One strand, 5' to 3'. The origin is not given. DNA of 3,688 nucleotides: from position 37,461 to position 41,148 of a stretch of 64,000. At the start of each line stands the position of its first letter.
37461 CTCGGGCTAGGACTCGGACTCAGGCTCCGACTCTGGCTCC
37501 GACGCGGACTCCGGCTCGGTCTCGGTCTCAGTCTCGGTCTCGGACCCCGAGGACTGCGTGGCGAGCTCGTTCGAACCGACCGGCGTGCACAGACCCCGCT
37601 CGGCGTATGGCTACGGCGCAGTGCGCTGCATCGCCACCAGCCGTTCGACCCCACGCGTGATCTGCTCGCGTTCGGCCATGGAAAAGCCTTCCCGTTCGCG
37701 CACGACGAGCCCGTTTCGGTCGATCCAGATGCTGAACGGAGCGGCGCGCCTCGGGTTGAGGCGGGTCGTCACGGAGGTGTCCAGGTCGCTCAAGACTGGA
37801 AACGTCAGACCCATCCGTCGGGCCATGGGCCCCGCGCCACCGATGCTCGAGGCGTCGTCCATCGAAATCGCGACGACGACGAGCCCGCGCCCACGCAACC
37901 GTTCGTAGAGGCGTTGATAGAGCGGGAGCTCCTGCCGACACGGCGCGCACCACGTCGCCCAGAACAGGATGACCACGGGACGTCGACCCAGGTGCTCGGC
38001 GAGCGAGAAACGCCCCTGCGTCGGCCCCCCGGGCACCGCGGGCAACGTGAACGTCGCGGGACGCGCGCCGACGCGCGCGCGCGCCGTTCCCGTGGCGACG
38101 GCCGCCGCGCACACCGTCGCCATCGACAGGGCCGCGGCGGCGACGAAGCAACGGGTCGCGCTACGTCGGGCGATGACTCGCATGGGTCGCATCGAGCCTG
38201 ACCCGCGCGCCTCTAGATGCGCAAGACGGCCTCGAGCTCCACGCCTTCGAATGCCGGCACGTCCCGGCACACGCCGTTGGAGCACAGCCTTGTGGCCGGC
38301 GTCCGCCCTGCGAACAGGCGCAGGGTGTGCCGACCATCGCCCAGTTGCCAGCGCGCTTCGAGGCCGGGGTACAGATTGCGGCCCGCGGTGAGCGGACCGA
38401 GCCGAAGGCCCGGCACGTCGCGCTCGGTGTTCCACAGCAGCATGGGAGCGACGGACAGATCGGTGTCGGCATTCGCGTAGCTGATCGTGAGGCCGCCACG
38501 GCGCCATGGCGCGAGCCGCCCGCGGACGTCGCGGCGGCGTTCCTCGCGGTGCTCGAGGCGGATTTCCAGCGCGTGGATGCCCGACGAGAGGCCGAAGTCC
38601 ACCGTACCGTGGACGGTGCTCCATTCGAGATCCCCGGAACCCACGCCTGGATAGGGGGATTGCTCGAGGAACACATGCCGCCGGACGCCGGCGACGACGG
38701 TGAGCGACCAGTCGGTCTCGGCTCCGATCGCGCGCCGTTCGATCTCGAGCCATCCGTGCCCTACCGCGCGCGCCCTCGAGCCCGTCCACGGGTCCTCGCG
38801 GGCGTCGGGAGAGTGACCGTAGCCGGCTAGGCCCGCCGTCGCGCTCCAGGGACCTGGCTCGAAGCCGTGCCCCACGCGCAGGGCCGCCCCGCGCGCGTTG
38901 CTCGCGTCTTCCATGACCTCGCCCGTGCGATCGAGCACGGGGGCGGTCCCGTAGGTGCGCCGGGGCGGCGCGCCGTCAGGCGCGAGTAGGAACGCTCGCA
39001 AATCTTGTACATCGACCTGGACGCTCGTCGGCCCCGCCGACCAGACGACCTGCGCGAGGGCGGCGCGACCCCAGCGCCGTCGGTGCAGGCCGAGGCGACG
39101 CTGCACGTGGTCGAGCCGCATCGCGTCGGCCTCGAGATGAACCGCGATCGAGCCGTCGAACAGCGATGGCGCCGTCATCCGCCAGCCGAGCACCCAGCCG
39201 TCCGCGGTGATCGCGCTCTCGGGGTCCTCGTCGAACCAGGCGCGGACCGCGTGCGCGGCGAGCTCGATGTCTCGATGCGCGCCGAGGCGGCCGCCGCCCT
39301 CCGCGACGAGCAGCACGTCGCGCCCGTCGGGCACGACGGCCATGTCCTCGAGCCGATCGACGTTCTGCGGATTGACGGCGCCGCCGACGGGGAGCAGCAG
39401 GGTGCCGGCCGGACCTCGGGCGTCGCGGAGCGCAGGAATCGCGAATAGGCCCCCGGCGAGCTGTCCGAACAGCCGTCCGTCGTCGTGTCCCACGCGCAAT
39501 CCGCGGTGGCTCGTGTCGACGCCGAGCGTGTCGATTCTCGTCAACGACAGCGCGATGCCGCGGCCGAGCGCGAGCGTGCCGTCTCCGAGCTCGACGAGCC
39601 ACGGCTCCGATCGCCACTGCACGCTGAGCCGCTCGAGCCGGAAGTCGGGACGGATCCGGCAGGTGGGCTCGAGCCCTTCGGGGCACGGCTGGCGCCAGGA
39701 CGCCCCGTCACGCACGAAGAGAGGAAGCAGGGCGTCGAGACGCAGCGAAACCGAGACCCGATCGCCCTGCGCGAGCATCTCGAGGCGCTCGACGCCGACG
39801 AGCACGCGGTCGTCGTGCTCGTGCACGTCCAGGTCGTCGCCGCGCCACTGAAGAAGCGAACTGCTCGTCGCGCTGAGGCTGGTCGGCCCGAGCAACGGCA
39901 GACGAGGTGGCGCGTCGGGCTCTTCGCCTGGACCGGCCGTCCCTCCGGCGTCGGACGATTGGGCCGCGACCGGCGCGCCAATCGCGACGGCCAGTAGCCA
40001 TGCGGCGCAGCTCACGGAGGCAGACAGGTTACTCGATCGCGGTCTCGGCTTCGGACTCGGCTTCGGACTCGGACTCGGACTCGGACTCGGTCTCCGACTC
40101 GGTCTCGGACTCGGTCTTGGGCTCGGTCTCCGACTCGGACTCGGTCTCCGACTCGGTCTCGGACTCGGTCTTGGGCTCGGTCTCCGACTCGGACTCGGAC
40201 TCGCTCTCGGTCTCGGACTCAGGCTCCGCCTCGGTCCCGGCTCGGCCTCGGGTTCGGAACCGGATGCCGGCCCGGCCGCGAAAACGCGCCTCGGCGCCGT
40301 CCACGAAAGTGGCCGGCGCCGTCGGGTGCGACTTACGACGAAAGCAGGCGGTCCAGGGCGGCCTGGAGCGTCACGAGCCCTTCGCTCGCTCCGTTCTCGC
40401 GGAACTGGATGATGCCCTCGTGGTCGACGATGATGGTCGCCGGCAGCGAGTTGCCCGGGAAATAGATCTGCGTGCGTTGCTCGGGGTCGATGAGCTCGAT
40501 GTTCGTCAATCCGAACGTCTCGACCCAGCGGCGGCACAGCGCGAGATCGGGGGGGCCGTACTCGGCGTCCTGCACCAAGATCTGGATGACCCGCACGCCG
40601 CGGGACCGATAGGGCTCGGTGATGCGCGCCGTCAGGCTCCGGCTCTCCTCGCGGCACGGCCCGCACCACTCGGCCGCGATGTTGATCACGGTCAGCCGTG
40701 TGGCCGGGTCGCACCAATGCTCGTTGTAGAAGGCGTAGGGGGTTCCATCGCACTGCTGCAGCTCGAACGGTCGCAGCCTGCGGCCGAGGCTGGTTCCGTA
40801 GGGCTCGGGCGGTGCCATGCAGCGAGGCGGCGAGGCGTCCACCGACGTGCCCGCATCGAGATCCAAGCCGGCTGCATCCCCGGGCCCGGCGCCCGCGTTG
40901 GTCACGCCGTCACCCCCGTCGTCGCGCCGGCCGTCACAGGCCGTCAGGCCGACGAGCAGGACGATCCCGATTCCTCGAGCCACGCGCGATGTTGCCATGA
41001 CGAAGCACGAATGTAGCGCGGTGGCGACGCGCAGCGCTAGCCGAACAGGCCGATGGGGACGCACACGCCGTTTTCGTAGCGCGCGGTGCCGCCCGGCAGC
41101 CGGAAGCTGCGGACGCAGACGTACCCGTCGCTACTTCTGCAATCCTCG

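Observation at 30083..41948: A 12-kb block of exported redox and propeller lipoproteins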

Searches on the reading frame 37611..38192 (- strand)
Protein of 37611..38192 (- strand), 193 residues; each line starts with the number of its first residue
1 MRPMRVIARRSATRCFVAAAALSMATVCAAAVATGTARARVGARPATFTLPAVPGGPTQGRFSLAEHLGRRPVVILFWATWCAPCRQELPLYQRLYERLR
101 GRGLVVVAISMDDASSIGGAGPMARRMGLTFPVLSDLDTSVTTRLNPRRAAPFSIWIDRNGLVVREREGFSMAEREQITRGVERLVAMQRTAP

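Call 12: search_protein_families(library=pfam, proteins=[window:37611-38192:-], max_evalue=0.01)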
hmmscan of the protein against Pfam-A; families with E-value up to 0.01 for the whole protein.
window:37611-38192:- (193 aa): 4 families
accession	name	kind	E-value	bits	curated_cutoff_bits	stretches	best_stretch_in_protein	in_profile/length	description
PF00578.27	AhpC-TSA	-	1.5e-17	64.1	26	1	46-163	6-121/124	AhpC/TSA family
PF08534.16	Redoxin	-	7.2e-14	52.2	26.6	1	48-167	9-132/148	Redoxin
PF13905.12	Thioredoxin_8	-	1.2e-07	32.4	27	1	71-114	2-46/94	Thioredoxin-like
PF00085.26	Thioredoxin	-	2.4e-07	31.2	23.5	1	70-116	18-63/103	Thioredoxin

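Call 13: search_protein_families(library=ncbifam, proteins=[window:37611-38192:-], max_evalue=0.01)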
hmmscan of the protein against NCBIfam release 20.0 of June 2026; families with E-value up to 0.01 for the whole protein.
window:37611-38192:- (193 aa): 15 families
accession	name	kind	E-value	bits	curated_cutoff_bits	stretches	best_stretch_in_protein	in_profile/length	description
NF002854.0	PRK03147.1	subfamily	3e-19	69.6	170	1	16-171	15-160/176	thiol-disulfide oxidoreductase ResA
NF041054.1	WAxxUGC_long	equivalog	1.7e-18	67.1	300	1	27-178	66-209/354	ResA-like WAxxUGC motif-containing protein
NF047696.1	ThlDiSintTplARhiz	equivalog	4.9e-13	49.4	230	1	30-114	59-141/219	thiol:disulfide interchange protein TlpA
NF041202.1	StoA_CxxC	exception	1.6e-10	41.1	210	1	15-141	5-123/163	endospore biogenesis thiol-disulfide oxidoreductase StoA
TIGR00385.1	dsbE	subfamily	5.1e-07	29.4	123.15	1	71-170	64-157/173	DsbE family thiol:disulfide interchange protein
TIGR01068.1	thioredoxin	equivalog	1.6e-06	28.2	96.8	1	69-116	13-59/101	thioredoxin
NF008229.0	PRK10996.1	equivalog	5.8e-06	26.1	125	1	71-101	53-83/141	thioredoxin TrxC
NF011941.0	PRK15412.1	equivalog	8.8e-06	25.4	359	1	34-163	34-155/185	thiol:disulfide interchange protein DsbE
NF053650.1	PerredPrxQDein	equivalog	0.00033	20.7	260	1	62-143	14-91/148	thioredoxin-dependent peroxiredoxin PrxQ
NF045694.1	seleno_TsoB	exception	0.00038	18.7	805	1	70-87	474-491/572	rhodanese/DsbD fusion-like selenoprotein TsoB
NF038285.1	deiodinase_rel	hypoth_equivalog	0.00047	19.7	250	1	41-104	178-238/347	deiodinase family protein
TIGR01130.1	ER_PDI_fam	subfamily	0.00064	19.4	344.25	1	72-112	365-404/476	protein disulfide-isomerase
TIGR01126.1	pdi_dom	equivalog_domain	0.00084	19.6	107.2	1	71-111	15-57/105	protein disulfide-isomerase domain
NF011576.0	PRK15000.1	subfamily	0.0013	18.4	301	1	47-113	10-78/200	peroxiredoxin C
NF006898.0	PRK09381.1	equivalog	0.0026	18.1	138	1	73-114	24-64/109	thioredoxin TrxA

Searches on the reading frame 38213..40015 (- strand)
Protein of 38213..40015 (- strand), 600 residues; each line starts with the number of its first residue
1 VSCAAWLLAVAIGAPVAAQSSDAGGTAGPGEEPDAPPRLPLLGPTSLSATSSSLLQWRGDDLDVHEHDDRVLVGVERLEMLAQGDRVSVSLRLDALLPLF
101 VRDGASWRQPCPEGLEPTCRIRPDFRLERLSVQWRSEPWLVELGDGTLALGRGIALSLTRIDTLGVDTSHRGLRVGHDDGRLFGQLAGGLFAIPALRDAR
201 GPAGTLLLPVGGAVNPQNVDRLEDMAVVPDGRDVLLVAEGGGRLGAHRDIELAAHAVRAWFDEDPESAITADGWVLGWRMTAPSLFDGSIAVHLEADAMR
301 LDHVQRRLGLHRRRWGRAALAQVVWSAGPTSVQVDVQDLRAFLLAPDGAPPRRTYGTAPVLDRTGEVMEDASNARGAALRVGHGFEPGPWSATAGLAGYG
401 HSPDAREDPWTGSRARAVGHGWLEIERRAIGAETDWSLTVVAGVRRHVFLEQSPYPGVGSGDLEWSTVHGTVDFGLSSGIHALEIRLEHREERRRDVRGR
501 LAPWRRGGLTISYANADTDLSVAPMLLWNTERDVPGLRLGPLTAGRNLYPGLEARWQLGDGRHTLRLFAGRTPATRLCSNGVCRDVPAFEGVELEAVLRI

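Call 12: search_protein_families(library=pfam, proteins=[window:38213-40015:-], max_evalue=0.01)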
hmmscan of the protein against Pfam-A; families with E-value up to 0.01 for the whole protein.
window:38213-40015:- (600 aa): 0 families

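Call 13: search_protein_families(library=ncbifam, proteins=[window:38213-40015:-], max_evalue=0.01)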
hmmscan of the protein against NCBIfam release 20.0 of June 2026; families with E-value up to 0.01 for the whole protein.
window:38213-40015:- (600 aa): 0 families

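Call 39: find_homologous_proteins(query=window:38213-40015:-, max_evalue=0.001)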
Query window:38213-40015:- (600 aa): 1 proteins with E <= 0.001 among 8000 candidates.
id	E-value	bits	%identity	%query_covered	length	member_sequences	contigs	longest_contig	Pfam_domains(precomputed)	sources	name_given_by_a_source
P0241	0.0e+0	1354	100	100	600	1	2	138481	-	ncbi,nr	ncbi:MAG: hypothetical protein NZ898_02345 [Myxococcota bacterium]|nr:hypothetical protein [Myxococc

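Call 56: search_protein_representatives(protein=window:38213-40015:-)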
Query: 600 residues. Proteins with E-value up to 0.001 (for the whole library): 213; up to 1e-10: 54; up to 1e-30: 18. The best 150 are listed.
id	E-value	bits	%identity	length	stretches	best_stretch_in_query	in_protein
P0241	0.0e+00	1354.0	100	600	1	1-600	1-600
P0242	2.7e-111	389.8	44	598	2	210-600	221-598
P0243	1.8e-88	314.4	43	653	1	28-600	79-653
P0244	1.9e-85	304.4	39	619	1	31-600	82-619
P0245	1.4e-83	298.3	38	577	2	210-599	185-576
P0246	2.7e-78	280.8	39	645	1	32-600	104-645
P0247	2.0e-77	277.9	37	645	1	29-600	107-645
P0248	1.9e-73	264.8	39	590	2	205-600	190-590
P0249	5.9e-73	263.2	38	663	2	209-600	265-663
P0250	2.0e-70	254.8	38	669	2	210-600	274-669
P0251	3.6e-68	247.4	38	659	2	39-431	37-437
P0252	2.3e-67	244.7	37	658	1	48-600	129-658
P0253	3.1e-64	234.4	36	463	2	211-490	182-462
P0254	2.4e-61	224.8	38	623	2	211-599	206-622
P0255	5.0e-58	213.8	36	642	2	38-432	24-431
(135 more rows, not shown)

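Call 60: find_encoding_contigs(protein=P0243, flank=6000, max_places=2)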
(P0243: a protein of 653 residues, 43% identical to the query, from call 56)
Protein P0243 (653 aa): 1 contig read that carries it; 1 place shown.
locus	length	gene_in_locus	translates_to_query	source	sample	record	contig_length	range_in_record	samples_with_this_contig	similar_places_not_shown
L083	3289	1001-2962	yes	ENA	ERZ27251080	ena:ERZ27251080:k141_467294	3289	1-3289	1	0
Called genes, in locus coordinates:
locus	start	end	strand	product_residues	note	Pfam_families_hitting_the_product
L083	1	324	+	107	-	?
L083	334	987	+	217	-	PF08534:Redoxin (weak)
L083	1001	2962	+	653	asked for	PF19494:DUF6029 (faint)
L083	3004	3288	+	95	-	?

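Call 61: find_encoding_contigs(protein=P0241, flank=10000, max_places=2)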
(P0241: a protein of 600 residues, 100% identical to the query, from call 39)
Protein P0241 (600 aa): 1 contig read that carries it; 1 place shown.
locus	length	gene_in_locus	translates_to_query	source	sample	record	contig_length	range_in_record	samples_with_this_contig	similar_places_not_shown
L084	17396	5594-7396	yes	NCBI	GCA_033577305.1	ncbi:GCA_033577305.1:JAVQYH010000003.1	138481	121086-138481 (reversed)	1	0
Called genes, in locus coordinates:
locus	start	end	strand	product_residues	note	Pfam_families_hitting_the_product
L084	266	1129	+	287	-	PF02146:SIR2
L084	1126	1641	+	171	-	PF01878:EVE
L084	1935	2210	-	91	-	-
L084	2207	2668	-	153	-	PF01668:SmpB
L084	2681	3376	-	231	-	-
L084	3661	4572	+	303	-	-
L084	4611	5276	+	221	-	PF00578:AhpC-TSA, PF08534:Redoxin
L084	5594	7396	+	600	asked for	-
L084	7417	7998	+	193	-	PF00578:AhpC-TSA, PF08534:Redoxin, PF00085:Thioredoxin (weak), PF13905:Thioredoxin_8 (weak)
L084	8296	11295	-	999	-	-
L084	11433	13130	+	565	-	PF13205:Big_5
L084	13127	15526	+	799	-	PF00801:PKD, PF18911:PKD_4, PF00034:Cytochrom_C (faint), PF21419:RoxA-like_Cyt-c (weak)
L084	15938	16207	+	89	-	PF01722:BolA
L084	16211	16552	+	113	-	PF00462:Glutaredoxin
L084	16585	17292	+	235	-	PF03548:LolA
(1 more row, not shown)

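Call 62: search_protein_families(library=pfam, alignment_id=A3, max_evalue=0.01)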
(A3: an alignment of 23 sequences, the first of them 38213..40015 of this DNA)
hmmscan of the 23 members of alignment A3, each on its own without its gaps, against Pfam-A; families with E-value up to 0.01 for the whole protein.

A. member 1, window:38213-40015:- (600 aa): 0 families

B. families by the number of members that match (of 23 scanned): 7 families
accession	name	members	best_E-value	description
PF19494.5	DUF6029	22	2.2e-19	Family of unknown function (DUF6029)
PF00578.27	AhpC-TSA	4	3.9e-38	AhpC/TSA family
PF08534.16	Redoxin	4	1.2e-30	Redoxin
PF13905.12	Thioredoxin_8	4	2.2e-20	Thioredoxin-like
PF00085.26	Thioredoxin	3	2.2e-11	Thioredoxin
PF00255.25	GSHPx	1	0.00048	Glutathione peroxidase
PF13098.12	Thioredoxin_2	1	0.0026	Thioredoxin-like domain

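Call 63: search_solved_structures(query=A3, max_evalue=1)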
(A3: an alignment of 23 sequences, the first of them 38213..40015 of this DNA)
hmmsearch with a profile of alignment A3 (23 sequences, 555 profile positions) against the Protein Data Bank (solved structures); distinct sequences matched with E-value up to 1: 9.
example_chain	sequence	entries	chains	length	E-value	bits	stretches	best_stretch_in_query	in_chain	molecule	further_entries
8qsr_A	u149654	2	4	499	0.02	16.7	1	175-260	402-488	PTS system glucose-specific EIICB component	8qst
1p68_A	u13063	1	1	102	0.026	16.3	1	176-218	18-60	De novo designed protein S-824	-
3bp3_A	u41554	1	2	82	0.029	16.1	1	176-241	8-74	Glucose-specific phosphotransferase enzyme IIB component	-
3bp8_C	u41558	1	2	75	0.04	15.6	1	178-241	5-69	PTS system glucose-specific EIICB component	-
1iba_A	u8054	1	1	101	0.041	15.6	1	174-241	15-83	GLUCOSE PERMEASE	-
1o2f_B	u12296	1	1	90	0.061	15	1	178-241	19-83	PTS system, glucose-specific IIBC component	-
2jua_A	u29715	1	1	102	0.1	14.3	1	175-218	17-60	de novo protein S836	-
9hnp_B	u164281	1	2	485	0.14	13.8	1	175-256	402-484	PTS system glucose-specific EIICB component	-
9srx_K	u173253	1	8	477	0.98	11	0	175-241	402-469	PTS system glucose-specific EIICB component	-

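Call 66: find_encoding_contigs(protein=P0244, flank=8000, max_places=2)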
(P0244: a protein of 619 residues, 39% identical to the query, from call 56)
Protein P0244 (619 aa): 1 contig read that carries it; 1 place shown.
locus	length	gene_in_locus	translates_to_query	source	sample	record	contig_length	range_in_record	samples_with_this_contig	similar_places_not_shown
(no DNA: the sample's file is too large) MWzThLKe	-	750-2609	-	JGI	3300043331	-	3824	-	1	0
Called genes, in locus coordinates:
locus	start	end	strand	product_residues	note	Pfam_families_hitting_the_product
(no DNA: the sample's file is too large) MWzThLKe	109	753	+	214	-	PF00578:AhpC-TSA (weak), PF08534:Redoxin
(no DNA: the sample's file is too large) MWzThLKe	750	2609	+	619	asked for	-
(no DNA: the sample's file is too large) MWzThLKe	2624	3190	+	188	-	PF00578:AhpC-TSA, PF08534:Redoxin, PF00085:Thioredoxin, PF13905:Thioredoxin_8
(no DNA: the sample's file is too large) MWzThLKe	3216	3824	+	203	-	?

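Call 67: find_encoding_contigs(protein=P0246, flank=8000, max_places=2)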
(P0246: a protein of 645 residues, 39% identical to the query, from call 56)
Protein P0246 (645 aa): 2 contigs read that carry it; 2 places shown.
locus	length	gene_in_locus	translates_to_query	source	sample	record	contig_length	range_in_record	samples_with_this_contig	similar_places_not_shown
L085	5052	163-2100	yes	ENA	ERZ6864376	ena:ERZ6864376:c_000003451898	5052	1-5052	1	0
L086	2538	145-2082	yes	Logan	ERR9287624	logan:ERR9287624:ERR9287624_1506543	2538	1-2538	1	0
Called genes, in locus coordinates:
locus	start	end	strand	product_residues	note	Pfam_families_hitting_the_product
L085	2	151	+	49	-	?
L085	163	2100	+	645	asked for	PF19494:DUF6029 (faint)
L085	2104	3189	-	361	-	-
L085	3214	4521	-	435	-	PF01053:Cys_Met_Meta_PP, PF00266:Aminotran_5 (faint)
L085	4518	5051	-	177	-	?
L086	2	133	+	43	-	?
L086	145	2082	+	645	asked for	PF19494:DUF6029 (faint)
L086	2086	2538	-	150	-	?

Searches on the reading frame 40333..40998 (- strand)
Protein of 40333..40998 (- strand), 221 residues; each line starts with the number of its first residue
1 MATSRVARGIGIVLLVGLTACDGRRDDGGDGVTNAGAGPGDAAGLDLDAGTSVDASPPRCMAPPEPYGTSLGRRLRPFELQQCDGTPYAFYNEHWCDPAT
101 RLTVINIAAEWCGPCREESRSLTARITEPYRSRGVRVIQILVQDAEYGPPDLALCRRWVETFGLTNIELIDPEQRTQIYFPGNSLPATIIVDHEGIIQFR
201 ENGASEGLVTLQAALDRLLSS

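Call 12: search_protein_families(library=pfam, proteins=[window:40333-40998:-], max_evalue=0.01)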
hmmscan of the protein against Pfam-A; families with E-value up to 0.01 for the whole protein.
window:40333-40998:- (221 aa): 2 families
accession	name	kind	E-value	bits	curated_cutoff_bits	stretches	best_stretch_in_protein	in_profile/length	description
PF00578.27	AhpC-TSA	-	3.9e-08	33.7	26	1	73-199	3-123/124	AhpC/TSA family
PF08534.16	Redoxin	-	1.1e-07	32.2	26.6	1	102-206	30-137/148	Redoxin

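Call 13: search_protein_families(library=ncbifam, proteins=[window:40333-40998:-], max_evalue=0.01)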
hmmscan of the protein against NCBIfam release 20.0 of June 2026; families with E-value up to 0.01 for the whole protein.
window:40333-40998:- (221 aa): 4 families
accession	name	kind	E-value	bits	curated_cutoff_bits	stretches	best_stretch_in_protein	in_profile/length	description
TIGR00385.1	dsbE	subfamily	2.4e-08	33.8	123.15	1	100-206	63-159/173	DsbE family thiol:disulfide interchange protein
NF002854.0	PRK03147.1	subfamily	1.2e-07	31.8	170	1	104-203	66-158/176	thiol-disulfide oxidoreductase ResA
NF011941.0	PRK15412.1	equivalog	0.00027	20.5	359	1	72-204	42-162/185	thiol:disulfide interchange protein DsbE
NF047696.1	ThlDiSintTplARhiz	equivalog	0.0003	20.6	230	1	97-195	94-191/219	thiol:disulfide interchange protein TlpA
